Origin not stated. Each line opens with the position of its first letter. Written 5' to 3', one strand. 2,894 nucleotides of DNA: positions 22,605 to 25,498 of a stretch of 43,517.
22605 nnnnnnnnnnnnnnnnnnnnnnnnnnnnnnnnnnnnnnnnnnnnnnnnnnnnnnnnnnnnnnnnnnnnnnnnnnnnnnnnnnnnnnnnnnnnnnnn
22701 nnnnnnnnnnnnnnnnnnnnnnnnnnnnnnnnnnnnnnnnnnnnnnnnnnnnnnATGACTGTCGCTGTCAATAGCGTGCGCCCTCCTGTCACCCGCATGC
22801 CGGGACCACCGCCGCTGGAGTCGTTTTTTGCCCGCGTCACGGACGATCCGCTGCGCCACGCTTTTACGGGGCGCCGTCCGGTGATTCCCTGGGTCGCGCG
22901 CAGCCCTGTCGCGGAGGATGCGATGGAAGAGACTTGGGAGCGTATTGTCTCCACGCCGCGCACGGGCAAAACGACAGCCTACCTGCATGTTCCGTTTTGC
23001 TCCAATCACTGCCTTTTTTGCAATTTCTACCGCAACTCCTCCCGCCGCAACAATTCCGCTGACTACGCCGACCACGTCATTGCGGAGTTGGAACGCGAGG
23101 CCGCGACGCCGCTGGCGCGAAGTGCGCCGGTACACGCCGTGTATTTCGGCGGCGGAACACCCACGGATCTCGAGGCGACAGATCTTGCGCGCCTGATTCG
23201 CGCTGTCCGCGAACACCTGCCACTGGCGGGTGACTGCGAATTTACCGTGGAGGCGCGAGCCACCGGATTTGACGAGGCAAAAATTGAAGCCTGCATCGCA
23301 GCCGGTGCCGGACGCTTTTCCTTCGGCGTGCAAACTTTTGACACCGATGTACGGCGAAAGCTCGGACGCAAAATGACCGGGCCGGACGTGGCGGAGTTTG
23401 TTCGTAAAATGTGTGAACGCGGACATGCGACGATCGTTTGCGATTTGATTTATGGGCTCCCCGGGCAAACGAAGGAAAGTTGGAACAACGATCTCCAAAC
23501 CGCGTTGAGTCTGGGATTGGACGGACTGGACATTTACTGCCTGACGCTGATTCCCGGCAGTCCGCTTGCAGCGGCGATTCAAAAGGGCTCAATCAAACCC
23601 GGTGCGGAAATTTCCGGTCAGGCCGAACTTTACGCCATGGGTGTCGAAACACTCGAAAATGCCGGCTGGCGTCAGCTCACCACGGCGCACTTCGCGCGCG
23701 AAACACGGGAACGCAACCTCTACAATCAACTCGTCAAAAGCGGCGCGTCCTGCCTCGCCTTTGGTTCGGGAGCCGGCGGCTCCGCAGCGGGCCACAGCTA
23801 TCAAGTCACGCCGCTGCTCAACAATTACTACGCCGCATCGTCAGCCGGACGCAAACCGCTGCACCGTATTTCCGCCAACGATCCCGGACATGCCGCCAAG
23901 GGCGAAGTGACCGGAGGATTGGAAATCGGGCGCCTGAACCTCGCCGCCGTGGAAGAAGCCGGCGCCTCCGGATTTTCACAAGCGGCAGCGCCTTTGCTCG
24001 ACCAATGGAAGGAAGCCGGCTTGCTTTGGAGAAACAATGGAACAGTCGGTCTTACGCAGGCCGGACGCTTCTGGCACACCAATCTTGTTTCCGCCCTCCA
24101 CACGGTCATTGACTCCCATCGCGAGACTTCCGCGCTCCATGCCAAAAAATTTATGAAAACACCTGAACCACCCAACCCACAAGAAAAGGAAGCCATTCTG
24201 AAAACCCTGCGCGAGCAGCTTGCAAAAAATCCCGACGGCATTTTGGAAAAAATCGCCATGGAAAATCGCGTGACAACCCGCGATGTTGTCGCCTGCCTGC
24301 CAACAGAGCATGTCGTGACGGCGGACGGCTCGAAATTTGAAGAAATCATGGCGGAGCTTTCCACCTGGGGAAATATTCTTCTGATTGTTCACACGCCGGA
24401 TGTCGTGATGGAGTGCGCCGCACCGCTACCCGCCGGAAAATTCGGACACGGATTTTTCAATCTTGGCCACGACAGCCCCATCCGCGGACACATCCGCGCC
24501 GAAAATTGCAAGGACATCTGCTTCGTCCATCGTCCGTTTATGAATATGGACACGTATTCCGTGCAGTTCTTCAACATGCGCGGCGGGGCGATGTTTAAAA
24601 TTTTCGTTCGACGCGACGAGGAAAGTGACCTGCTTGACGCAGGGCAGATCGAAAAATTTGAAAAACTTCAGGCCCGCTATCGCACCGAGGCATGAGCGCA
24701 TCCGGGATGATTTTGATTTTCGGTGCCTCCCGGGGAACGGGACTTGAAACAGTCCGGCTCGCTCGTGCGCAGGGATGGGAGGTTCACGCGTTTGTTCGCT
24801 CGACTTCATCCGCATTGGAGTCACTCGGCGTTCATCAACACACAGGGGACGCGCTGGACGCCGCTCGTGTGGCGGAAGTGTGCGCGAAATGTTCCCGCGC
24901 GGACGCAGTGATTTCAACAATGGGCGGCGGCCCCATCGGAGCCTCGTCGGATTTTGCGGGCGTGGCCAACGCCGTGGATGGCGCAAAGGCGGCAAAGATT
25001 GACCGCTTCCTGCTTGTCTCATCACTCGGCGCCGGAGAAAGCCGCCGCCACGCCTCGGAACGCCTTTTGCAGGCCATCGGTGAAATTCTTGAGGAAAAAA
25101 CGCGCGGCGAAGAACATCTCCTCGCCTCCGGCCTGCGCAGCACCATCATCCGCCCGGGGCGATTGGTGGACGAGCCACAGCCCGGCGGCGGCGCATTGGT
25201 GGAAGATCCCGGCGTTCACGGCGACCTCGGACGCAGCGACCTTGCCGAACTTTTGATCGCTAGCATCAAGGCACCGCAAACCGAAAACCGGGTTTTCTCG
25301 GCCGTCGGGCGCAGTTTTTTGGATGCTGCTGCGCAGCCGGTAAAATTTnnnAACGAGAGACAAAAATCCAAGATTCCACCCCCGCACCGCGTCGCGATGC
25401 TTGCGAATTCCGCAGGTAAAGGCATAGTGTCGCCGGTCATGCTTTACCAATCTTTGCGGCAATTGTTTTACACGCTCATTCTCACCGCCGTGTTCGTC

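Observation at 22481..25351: Anaerobic haem-degradation (ChuW/X/Y-type) locus with ChuW and HutX fused and an unexplained DUF2249 first gene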

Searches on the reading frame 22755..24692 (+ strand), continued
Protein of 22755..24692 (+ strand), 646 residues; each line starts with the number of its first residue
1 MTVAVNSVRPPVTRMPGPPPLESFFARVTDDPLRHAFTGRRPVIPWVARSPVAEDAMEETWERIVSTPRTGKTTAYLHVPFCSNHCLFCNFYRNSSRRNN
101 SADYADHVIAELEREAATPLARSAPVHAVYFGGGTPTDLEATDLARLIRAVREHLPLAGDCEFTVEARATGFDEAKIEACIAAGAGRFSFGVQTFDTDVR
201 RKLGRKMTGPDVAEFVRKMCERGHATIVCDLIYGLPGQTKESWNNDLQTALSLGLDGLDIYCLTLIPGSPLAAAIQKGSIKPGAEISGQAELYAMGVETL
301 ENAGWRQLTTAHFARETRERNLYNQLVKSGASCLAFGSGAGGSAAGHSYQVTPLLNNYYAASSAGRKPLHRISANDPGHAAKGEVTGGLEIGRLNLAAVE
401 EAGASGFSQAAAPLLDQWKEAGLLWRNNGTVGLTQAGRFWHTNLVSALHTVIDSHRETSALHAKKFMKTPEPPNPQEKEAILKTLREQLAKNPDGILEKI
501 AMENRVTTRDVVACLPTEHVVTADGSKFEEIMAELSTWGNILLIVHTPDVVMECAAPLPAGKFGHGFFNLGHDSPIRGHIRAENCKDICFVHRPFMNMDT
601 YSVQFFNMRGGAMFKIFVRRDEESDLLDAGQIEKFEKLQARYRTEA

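Call 86: search_protein_families(library=ncbifam, proteins=[L085:4666-5868:+, L081:5284-5646:+, L101:5417-5683:-], max_evalue=0.001)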
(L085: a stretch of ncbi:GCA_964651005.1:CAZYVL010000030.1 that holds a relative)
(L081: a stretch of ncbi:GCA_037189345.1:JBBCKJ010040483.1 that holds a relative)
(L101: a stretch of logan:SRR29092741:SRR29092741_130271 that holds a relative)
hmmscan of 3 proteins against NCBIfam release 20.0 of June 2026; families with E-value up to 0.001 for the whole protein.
L085:4666-5868:+ (401 aa): 56 families (the best 25 are shown)
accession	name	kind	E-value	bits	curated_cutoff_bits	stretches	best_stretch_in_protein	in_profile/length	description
TIGR03942.1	sulfatase_rSAM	equivalog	7.4e-146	485.9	349.45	1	19-382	1-360/363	anaerobic sulfatase maturase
NF010308.0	PRK13745.1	equivalog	1.5e-138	462.2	484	1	18-398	13-404/412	anaerobic sulfatase-maturation protein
NF010321.0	PRK13758.1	equivalog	1.5e-66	225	441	1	23-374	9-357/370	anaerobic sulfatase-maturase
NF041298.1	rSAM_mat_DynA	equivalog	6.8e-58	196.3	450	1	28-378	10-352/356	dynobactin maturation radical SAM/SPASM protein DynA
NF041300.1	rSAM_mat_DarW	exception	3.9e-43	147.8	650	1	26-379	48-398/415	radical SAM/SPASM peptide maturase DarW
NF041718.1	rSAM_phane_AMC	equivalog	2.2e-40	138.8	425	1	26-207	13-185/362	cyclophane-forming radical SAM peptide maturase AmcB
NF038005.1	rSAM_mat_DarE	equivalog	4.6e-36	124.5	650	1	27-376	82-429/432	darobactin maturation radical SAM/SPASM protein DarE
NF041707.1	rSAM_YhhB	equivalog_domain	1e-35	123.3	445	1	29-353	12-340/369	cyclophane-forming radical SAM/SPASM peptide maturase YhhB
TIGR04261.1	rSAM_GlyRichRpt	subfamily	2.7e-32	112.2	310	1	27-207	5-183/363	cyclophane-forming radical SAM/SPASM peptide maturase GrrM/OscB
TIGR04083.1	rSAM_pep_methan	hypoth_equivalog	9.5e-30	103.7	300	1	29-377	10-341/376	TIGR04083 family peptide-modifying radical SAM enzyme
TIGR04269.1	SAM_SPASM_FxsB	subfamily_domain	7.6e-27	94.3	370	1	28-375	11-361/363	FxsB family cyclophane-forming radical SAM/SPASM peptide maturase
NF047865.1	rSAM_PapB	equivalog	1.4e-26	93.6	340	2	27-211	11-189/330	PapB family radical SAM/SPASM ranthipeptide maturase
TIGR03906.1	quino_hemo_SAM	equivalog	9.9e-25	87.1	453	1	15-164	90-236/467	quinohemoprotein amine dehydrogenase maturation protein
TIGR04064.1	rSAM_nif11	equivalog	1.1e-23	83.7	518.7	2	9-209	68-262/459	nif11-like peptide radical SAM maturase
TIGR04496.1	rSAM_XyeB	equivalog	2.7e-23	82.3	450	1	25-354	10-345/385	cyclophane-forming radical SAM/SPASM peptide maturase XyeB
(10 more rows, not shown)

L081:5284-5646:+ (121 aa): 1 family
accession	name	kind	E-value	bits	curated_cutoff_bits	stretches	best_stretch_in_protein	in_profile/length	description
TIGR03652.1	FeS_repair_RIC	equivalog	0.00031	20.6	204.7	1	9-81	87-170/216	iron-sulfur cluster repair di-iron protein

L101:5417-5683:- (88 aa): 0 families

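Call 91: predict_structure(alignment_id=A1)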
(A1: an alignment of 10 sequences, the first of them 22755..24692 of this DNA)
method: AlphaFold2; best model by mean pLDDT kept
length: 646 residues; sequences in the alignment: 10
mean_pLDDT: 85.2   pTM: 0.69
mean pLDDT of the five models: 85.2, 83.9, 83.6, 83.6, 83.1
residues with pLDDT >= 90: 358; 70-90: 212; 50-70: 41; < 50: 35
segments of 3 or more residues with pLDDT < 50: 1-17, 45-47, 457-471
pLDDT, mean of each block of 10 residues (from residue 1): 26 43 89 90 61 84 92 92 67 56 90 94 95 79 95 96 92 90 94 93 87 95 92 94 98 95 77 82 91 97 95 88 90 92 90 85 88 84 91 94 90 95 93 96 91 61 29 74 90 84 84 93 93 93 74 86 87 85 92 87 92 91 83 94 76
secondary structure, 60 per line:
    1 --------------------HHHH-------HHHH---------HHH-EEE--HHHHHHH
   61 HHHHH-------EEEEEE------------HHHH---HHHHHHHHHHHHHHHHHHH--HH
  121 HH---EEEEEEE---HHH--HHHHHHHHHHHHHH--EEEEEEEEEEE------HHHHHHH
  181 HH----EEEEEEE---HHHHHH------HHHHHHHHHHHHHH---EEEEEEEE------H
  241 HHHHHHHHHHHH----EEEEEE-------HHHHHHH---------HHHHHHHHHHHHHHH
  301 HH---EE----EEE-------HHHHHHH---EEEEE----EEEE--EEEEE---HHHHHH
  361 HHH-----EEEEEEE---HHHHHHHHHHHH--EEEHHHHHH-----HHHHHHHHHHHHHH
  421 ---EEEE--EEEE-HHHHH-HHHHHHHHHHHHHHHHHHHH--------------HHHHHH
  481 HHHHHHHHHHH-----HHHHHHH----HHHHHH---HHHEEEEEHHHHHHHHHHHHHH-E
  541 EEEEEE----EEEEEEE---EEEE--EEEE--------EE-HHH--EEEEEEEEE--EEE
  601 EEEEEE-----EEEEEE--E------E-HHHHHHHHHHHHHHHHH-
elements in order: H21-24 H32-35 E49-51 H54-65 E73-78 H91-94 H98-116 H119-122 E126-132 H141-154 E157-167 H174-182 E187-193 H197-202 H209-222 E226-233 H240-252 E257-262 H270-276 H286-302 E312-314 H322-328 E332-336 E341-344 E347-351 H355-363 E369-375 H379-390 E393-395 H396-401 H407-420 E424-427 E430-433 H435-439 H441-460 H475-491 H497-503 H508-513 E520-524 H525-538 E540-546 E551-557 E561-564 E567-570 E587-595 E598-606 E612-617 H629-645

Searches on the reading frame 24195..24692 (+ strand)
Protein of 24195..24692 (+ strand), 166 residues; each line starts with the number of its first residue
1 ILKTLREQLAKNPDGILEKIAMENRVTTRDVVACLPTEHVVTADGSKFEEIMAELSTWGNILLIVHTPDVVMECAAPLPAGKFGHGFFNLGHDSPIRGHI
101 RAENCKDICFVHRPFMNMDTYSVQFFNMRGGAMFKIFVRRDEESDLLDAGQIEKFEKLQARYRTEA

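Call 67: search_solved_structures(query=window:24195-24692:+, max_evalue=1e-10, show_alignments=4)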
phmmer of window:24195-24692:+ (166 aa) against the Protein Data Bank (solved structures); distinct sequences matched with E-value up to 1e-10: 5.
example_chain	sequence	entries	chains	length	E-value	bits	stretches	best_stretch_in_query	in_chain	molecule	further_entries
2hqv_A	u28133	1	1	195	2.8e-41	144.3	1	8-163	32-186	AGR_C_4470p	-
2ph0_A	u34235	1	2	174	1e-40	142.4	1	3-162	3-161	Uncharacterized protein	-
2ovi_A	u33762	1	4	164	2.4e-36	128.2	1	4-163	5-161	Hypothetical protein chuX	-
6u9j_A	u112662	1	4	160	3.2e-36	127.8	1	5-161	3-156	Heme utilization carrier protein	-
5exv_A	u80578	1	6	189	5.4e-26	94.6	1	9-163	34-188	Hemin-degrading HemS.ChuX domain protein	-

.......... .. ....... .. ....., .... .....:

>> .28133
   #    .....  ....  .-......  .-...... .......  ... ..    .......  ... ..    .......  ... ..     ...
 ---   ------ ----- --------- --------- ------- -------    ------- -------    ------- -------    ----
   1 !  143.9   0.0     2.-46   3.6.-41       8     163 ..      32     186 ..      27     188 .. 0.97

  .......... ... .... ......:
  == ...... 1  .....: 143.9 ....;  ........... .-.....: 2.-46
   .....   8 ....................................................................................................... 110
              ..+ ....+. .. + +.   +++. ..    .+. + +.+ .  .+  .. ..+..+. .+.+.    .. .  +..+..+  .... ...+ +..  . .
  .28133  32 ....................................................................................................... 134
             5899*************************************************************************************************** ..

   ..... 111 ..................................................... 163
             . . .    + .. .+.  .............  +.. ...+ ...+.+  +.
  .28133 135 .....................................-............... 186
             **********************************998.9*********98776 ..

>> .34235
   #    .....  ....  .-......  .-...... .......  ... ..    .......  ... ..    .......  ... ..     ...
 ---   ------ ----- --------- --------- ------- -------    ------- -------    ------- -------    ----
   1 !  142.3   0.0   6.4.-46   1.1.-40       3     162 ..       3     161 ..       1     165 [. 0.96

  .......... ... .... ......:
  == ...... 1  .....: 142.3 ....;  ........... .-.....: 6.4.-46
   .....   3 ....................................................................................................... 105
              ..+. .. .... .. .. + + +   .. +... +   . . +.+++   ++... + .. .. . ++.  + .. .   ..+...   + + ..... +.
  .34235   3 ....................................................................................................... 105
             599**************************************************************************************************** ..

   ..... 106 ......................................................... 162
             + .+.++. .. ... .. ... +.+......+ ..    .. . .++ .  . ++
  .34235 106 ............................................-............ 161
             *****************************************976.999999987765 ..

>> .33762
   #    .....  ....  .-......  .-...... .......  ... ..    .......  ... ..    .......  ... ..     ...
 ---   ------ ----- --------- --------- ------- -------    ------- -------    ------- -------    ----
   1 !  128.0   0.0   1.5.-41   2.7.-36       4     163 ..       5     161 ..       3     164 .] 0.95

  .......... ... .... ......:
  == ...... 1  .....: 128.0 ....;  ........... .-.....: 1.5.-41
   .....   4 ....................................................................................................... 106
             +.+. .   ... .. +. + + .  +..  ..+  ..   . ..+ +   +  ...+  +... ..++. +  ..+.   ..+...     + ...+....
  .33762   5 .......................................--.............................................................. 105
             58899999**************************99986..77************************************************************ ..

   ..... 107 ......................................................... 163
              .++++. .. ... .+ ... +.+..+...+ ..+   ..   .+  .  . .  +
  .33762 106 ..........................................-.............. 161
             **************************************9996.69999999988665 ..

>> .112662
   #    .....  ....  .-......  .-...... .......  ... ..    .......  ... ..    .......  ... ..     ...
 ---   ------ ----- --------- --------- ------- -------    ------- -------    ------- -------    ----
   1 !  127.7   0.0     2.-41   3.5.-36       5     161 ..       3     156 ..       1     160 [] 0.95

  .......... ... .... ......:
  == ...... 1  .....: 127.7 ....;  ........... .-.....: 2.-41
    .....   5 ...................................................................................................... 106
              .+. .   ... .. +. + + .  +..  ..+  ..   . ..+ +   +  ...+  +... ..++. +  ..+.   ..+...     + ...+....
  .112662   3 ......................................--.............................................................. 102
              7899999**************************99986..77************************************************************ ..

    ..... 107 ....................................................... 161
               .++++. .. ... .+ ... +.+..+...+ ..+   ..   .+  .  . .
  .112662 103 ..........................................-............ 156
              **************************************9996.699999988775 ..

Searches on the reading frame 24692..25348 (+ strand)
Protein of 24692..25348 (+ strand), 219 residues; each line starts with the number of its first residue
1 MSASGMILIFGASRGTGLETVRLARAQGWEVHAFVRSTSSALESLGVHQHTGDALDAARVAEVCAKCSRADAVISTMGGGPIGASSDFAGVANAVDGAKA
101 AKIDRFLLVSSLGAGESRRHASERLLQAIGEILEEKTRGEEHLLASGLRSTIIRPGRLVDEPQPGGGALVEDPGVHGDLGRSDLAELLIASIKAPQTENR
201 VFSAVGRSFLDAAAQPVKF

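Call 3: search_protein_families(library=pfam, proteins=[window:24692-25348:+], max_evalue=0.01)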
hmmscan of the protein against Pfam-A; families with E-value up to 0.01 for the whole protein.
window:24692-25348:+ (219 aa): 3 families
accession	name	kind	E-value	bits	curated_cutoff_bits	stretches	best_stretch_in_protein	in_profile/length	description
PF13460.12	NAD_binding_10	-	2.1e-32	112.9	27.2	1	11-195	1-184/184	NAD(P)H-binding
PF05368.20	NmrA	-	6.8e-08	32.9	27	1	6-156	4-151/298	NmrA-like family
PF01370.27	Epimerase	-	4.9e-06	26.6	20.9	1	7-111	1-115/240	NAD dependent epimerase/dehydratase family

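Call 4: search_protein_families(library=ncbifam, proteins=[window:24692-25348:+], max_evalue=0.01)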
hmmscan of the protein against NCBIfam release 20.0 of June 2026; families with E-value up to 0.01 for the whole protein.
window:24692-25348:+ (219 aa): 15 families
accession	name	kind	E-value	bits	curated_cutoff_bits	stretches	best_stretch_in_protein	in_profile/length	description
NF005403.0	PRK06953.1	equivalog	2.2e-09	37.1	254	1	6-70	3-69/222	SDR family oxidoreductase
NF042422.1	oxyalk_red_OleD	equivalog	3.1e-07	30.1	580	1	7-113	3-112/329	2-alkyl-3-oxoalkanoate reductase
NF006035.0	PRK08177.1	equivalog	1.3e-06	28.1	251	1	2-60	2-60/228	SDR family oxidoreductase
NF042423.1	oxyalk_red_Shew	equivalog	8.5e-06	25.1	580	1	7-110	11-117/331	2-alkyl-3-oxoalkanoate reductase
NF005400.0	PRK06947.1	equivalog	0.00045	19.5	367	1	4-128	6-134/252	SDR family oxidoreductase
NF004826.0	PRK06182.1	subfamily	0.0009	18.6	305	1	4-87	4-93/274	oxidoreductase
NF004823.0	PRK06179.1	subfamily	0.0019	17.6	310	1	2-88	3-93/271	oxidoreductase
TIGR03466.1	HpnA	hypoth_equivalog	0.0024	16.8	367.65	1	7-69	3-67/327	hopanoid-associated sugar epimerase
NF005495.0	PRK07109.1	subfamily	0.0026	17.1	264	1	4-126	8-132/334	SDR family oxidoreductase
NF005893.0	PRK07856.1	equivalog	0.0029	16.9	255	1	6-86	11-94/255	SDR family oxidoreductase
TIGR04504.1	SDR_subfam_2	subfamily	0.0036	17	250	0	7-34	4-31/260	mycofactocin-coupled SDR family oxidoreductase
NF010344.0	PRK13771.1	subfamily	0.0041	16.1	349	1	5-80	164-236/334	putative alcohol dehydrogenase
NF006074.0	PRK08220.1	equivalog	0.0059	16.2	312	1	6-72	10-74/251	2,3-dihydro-2,3-dihydroxybenzoate dehydrogenase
NF058621.1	DiazavRedAvaA7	equivalog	0.0074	15.9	400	0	7-77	3-72/304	3-diazoavenalumate denitrifying reductase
NF052578.1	StrlDmthSdmBMthl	equivalog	0.0092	15.8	600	0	8-114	4-116/328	sterol demethylase protein SdmB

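Call 35: search_solved_structures(query=window:24692-25348:+, max_evalue=0.001, show_alignments=1)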
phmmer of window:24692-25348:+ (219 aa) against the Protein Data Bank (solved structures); distinct sequences matched with E-value up to 0.001: 13.
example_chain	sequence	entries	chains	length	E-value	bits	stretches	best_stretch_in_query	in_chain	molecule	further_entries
5guy_A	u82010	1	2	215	2.1e-26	96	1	8-206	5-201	Uncharacterized protein chuY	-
5ffq_A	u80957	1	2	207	4.6e-26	94.9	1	8-205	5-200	ShuY-like protein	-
7er7_A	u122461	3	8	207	2.8e-07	33.6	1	6-190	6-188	Flavin reductase (NADPH)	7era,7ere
13dz_A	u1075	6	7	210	2.9e-07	33.6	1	6-190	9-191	Flavin reductase (NADPH)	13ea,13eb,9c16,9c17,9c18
6opl_A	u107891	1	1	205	2.9e-07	33.6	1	6-190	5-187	Flavin reductase (NADPH)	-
1hdo_A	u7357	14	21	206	2.9e-07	33.5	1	6-190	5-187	BILIVERDIN IX BETA REDUCTASE | Flavin reductase (NADPH)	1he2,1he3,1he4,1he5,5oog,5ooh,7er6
7er8_A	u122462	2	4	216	3.3e-07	33.4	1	6-190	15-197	Flavin reductase (NADPH)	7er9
1xq6_A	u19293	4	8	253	2e-06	30.8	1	84-204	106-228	unknown protein | unknown protein At5g02240 | Protein At5g02240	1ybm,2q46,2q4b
3dhn_A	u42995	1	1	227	4.8e-06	29.6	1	6-116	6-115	NAD-dependent epimerase/dehydratase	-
5tqv_A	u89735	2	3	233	5.5e-06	29.4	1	7-69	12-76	NADPH-dependent carbonyl reductase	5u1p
5idq_A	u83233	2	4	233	7e-06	29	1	7-76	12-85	Short-chain dehydrogenase/reductase SDR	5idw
3e8x_A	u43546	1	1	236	0.00043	23.2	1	8-203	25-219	Putative NAD-dependent epimerase/dehydratase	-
5f5l_A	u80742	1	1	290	0.00077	22.4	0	6-162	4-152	Monooxygenase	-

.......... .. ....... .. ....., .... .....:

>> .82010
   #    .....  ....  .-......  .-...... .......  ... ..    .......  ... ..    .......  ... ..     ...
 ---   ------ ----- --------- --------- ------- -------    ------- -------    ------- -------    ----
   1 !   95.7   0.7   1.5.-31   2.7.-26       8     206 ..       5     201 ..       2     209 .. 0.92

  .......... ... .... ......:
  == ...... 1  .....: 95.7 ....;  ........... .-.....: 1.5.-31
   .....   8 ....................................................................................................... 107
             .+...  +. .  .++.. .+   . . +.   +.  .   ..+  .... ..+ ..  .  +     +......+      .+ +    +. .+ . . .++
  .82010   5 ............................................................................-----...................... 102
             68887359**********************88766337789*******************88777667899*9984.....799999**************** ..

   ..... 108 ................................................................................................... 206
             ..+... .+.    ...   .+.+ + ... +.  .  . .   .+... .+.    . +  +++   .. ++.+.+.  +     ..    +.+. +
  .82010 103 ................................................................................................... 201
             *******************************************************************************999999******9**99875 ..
